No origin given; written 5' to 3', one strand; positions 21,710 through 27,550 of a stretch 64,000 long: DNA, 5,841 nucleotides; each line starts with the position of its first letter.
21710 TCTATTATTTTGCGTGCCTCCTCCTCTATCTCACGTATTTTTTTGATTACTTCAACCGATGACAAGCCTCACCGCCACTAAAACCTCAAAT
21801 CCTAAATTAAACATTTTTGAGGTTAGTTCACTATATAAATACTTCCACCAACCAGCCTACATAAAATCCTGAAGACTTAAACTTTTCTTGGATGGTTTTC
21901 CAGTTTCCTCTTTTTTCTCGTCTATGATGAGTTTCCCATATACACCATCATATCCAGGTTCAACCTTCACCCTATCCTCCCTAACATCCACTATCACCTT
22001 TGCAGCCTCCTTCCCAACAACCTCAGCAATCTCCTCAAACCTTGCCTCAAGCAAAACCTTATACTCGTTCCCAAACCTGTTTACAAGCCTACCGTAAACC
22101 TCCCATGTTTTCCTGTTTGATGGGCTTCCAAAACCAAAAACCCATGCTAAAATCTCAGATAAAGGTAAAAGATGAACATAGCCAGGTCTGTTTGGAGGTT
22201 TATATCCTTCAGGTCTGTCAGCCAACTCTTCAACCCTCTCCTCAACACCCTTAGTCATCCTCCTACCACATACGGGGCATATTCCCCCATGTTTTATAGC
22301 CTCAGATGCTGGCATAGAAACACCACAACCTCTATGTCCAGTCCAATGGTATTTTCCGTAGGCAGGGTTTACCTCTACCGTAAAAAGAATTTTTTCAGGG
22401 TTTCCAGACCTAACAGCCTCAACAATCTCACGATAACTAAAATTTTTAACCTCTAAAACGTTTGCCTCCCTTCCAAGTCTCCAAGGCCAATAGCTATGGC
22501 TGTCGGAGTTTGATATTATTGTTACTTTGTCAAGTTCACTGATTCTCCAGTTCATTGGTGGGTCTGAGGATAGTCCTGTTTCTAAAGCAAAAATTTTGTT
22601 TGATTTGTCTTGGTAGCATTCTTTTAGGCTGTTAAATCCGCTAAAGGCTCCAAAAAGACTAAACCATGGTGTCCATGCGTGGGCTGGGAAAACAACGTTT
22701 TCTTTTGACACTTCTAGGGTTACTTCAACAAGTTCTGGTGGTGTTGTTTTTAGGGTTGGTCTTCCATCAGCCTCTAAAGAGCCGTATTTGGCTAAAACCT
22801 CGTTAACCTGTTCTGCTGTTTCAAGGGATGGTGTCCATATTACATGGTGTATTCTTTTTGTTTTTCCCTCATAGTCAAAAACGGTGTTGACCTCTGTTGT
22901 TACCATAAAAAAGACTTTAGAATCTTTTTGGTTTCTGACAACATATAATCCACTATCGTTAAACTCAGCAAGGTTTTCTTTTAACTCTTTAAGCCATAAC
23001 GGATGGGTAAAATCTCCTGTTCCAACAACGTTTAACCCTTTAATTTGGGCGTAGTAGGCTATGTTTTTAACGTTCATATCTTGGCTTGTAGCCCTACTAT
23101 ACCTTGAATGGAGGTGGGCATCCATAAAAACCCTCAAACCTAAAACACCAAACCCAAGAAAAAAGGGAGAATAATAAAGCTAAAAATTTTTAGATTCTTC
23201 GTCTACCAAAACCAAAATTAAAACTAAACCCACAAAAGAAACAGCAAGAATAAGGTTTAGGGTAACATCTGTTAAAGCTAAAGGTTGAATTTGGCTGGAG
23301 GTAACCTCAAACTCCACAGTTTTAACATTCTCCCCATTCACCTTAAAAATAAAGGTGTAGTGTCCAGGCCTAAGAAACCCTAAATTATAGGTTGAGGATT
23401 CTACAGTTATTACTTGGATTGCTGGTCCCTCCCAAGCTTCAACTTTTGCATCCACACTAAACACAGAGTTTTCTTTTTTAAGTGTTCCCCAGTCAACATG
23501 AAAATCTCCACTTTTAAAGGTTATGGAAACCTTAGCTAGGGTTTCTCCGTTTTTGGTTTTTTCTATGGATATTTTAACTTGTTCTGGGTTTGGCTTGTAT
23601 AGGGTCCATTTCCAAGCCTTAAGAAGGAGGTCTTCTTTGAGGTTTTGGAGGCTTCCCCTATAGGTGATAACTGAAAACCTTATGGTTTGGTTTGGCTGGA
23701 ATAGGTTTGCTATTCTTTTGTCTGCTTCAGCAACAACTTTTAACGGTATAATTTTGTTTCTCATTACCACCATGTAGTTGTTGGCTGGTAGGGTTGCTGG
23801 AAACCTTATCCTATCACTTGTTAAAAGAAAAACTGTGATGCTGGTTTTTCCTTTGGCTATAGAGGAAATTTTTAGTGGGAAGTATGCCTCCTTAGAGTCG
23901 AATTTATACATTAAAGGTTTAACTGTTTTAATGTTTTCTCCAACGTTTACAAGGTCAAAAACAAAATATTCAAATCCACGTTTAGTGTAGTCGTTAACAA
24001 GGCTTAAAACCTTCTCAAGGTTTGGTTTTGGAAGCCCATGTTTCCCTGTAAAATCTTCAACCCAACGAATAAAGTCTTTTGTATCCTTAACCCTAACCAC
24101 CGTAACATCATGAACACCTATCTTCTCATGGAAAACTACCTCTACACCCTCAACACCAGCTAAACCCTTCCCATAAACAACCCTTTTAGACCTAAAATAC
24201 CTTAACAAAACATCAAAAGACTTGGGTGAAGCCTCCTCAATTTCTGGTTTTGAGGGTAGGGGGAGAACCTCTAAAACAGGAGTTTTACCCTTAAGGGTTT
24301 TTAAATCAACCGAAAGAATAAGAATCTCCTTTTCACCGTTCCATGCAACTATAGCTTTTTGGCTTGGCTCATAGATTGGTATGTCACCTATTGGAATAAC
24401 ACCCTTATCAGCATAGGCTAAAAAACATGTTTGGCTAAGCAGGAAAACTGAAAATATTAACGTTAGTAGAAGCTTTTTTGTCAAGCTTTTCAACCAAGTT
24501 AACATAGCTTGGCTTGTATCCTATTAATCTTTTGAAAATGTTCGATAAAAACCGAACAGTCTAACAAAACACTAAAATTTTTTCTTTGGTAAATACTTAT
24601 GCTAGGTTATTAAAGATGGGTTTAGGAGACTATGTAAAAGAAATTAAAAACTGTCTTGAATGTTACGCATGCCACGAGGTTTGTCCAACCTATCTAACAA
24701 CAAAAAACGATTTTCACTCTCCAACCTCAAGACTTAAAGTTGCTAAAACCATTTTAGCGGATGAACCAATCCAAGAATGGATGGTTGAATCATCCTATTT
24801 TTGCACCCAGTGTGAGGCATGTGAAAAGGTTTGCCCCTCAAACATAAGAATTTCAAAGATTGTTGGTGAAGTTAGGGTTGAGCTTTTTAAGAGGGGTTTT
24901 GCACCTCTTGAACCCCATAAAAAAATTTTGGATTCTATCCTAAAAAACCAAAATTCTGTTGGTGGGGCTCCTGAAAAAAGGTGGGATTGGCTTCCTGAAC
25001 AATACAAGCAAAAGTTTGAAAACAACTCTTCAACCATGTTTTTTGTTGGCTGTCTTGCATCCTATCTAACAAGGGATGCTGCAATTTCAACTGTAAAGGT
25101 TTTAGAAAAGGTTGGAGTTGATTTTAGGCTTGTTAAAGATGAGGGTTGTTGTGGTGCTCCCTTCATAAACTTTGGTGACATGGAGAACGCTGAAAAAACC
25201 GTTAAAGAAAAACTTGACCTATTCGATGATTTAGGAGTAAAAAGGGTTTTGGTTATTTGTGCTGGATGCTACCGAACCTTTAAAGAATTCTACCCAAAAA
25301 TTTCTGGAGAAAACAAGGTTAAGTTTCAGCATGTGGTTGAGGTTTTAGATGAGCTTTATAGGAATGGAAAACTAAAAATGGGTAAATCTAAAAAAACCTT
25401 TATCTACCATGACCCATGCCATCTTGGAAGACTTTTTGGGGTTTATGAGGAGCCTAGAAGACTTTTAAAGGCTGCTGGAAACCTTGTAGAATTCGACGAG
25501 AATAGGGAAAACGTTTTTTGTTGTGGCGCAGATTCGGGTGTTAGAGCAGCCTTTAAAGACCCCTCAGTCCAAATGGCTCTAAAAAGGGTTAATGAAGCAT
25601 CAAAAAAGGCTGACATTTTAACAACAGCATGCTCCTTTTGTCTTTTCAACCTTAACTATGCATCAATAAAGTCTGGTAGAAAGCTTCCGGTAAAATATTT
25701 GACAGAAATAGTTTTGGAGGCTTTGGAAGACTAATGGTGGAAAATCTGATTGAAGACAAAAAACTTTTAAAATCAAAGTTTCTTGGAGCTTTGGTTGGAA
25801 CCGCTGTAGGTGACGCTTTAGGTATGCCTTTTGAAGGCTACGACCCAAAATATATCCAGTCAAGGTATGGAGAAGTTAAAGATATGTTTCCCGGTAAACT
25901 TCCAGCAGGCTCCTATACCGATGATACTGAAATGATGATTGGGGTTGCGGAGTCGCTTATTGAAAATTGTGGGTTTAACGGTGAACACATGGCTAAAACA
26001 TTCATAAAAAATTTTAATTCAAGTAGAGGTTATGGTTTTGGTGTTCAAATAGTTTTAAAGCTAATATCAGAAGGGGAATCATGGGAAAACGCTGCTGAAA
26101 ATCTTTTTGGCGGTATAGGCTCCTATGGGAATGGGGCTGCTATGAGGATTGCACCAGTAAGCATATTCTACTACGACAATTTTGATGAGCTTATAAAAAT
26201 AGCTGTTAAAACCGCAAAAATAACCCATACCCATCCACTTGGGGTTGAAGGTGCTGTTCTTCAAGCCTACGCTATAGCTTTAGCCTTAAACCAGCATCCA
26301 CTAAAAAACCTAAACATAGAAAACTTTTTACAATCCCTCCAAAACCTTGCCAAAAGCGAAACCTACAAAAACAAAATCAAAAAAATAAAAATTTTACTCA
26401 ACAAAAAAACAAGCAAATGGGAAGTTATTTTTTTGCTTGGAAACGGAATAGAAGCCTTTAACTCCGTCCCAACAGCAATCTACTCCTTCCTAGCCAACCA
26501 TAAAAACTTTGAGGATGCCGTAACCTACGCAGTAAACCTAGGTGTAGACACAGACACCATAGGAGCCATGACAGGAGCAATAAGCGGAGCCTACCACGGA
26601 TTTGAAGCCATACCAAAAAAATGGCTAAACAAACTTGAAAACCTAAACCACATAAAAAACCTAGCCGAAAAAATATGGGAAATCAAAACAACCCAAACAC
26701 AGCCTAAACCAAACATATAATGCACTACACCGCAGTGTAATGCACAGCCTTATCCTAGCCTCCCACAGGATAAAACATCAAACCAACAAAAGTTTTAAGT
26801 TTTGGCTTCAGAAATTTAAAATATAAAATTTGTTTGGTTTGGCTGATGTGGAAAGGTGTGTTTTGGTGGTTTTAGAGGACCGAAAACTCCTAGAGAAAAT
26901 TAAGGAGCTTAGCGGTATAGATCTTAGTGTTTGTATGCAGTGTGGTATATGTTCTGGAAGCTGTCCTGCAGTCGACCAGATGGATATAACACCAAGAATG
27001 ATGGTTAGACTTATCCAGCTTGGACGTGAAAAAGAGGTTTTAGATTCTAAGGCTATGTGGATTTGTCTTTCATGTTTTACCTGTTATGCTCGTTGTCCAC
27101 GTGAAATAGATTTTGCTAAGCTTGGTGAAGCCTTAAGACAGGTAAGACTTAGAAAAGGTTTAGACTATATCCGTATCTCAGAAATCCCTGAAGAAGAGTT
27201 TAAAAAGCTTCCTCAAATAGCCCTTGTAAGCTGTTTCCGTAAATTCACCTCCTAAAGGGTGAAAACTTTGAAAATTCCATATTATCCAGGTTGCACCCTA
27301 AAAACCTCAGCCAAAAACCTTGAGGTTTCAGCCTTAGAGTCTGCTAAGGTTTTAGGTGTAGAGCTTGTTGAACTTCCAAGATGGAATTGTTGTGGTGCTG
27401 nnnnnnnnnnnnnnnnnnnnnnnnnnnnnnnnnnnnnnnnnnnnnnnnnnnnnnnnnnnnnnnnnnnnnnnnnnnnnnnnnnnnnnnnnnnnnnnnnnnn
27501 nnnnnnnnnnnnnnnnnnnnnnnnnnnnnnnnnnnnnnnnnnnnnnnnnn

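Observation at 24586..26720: HdrD-like Fe-S/CCG protein translationally coupled to an ADP-ribosylglycohydrolase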

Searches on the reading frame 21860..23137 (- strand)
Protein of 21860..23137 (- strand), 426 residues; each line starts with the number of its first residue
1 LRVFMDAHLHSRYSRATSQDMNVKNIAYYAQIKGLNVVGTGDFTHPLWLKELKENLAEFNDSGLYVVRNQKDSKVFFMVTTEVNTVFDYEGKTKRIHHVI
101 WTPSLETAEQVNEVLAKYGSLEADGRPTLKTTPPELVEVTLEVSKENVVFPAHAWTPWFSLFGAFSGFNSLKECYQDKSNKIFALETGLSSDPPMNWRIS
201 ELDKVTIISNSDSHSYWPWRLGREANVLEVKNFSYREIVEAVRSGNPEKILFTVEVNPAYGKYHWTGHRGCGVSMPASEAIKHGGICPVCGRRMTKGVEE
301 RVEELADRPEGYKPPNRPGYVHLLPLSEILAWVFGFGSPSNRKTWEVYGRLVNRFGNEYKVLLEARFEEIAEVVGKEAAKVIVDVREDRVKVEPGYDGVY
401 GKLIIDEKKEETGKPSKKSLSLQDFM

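Call 6: search_protein_families(library=pfam, proteins=[window:21860-23137:-])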
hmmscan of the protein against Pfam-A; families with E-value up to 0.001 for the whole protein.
window:21860-23137:- (426 aa): 0 families

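Call 7: search_protein_families(library=ncbifam, proteins=[window:21860-23137:-], max_evalue=0.00001)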
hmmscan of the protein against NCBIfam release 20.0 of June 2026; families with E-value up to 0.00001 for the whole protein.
window:21860-23137:- (426 aa): 1 family
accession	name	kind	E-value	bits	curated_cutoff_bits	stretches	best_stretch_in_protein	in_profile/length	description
TIGR00375.1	TIGR00375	hypoth_equivalog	9.9e-70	235.8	326.6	1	6-402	3-373/374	TIGR00375 family protein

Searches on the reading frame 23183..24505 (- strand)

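Call 6: search_protein_families(library=pfam, proteins=[window:23183-24505:-])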
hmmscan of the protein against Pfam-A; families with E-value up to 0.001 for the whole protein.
window:23183-24505:- (441 aa): 1 family
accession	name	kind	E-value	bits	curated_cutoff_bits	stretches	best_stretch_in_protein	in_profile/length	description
PF10092.14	DUF2330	-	2.2e-12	47.2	24.7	1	44-234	18-219/279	Uncharacterized protein conserved in bacteria (DUF2330)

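Call 7: search_protein_families(library=ncbifam, proteins=[window:23183-24505:-], max_evalue=0.00001)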
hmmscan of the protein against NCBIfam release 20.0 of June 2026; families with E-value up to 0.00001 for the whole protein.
window:23183-24505:- (441 aa): 0 families

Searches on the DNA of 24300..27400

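Call 68: search_rna_families(source=window, start=24300, end=27400, threshold=evalue, max_evalue=1)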
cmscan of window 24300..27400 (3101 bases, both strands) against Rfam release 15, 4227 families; matches with E-value up to 1: 0.
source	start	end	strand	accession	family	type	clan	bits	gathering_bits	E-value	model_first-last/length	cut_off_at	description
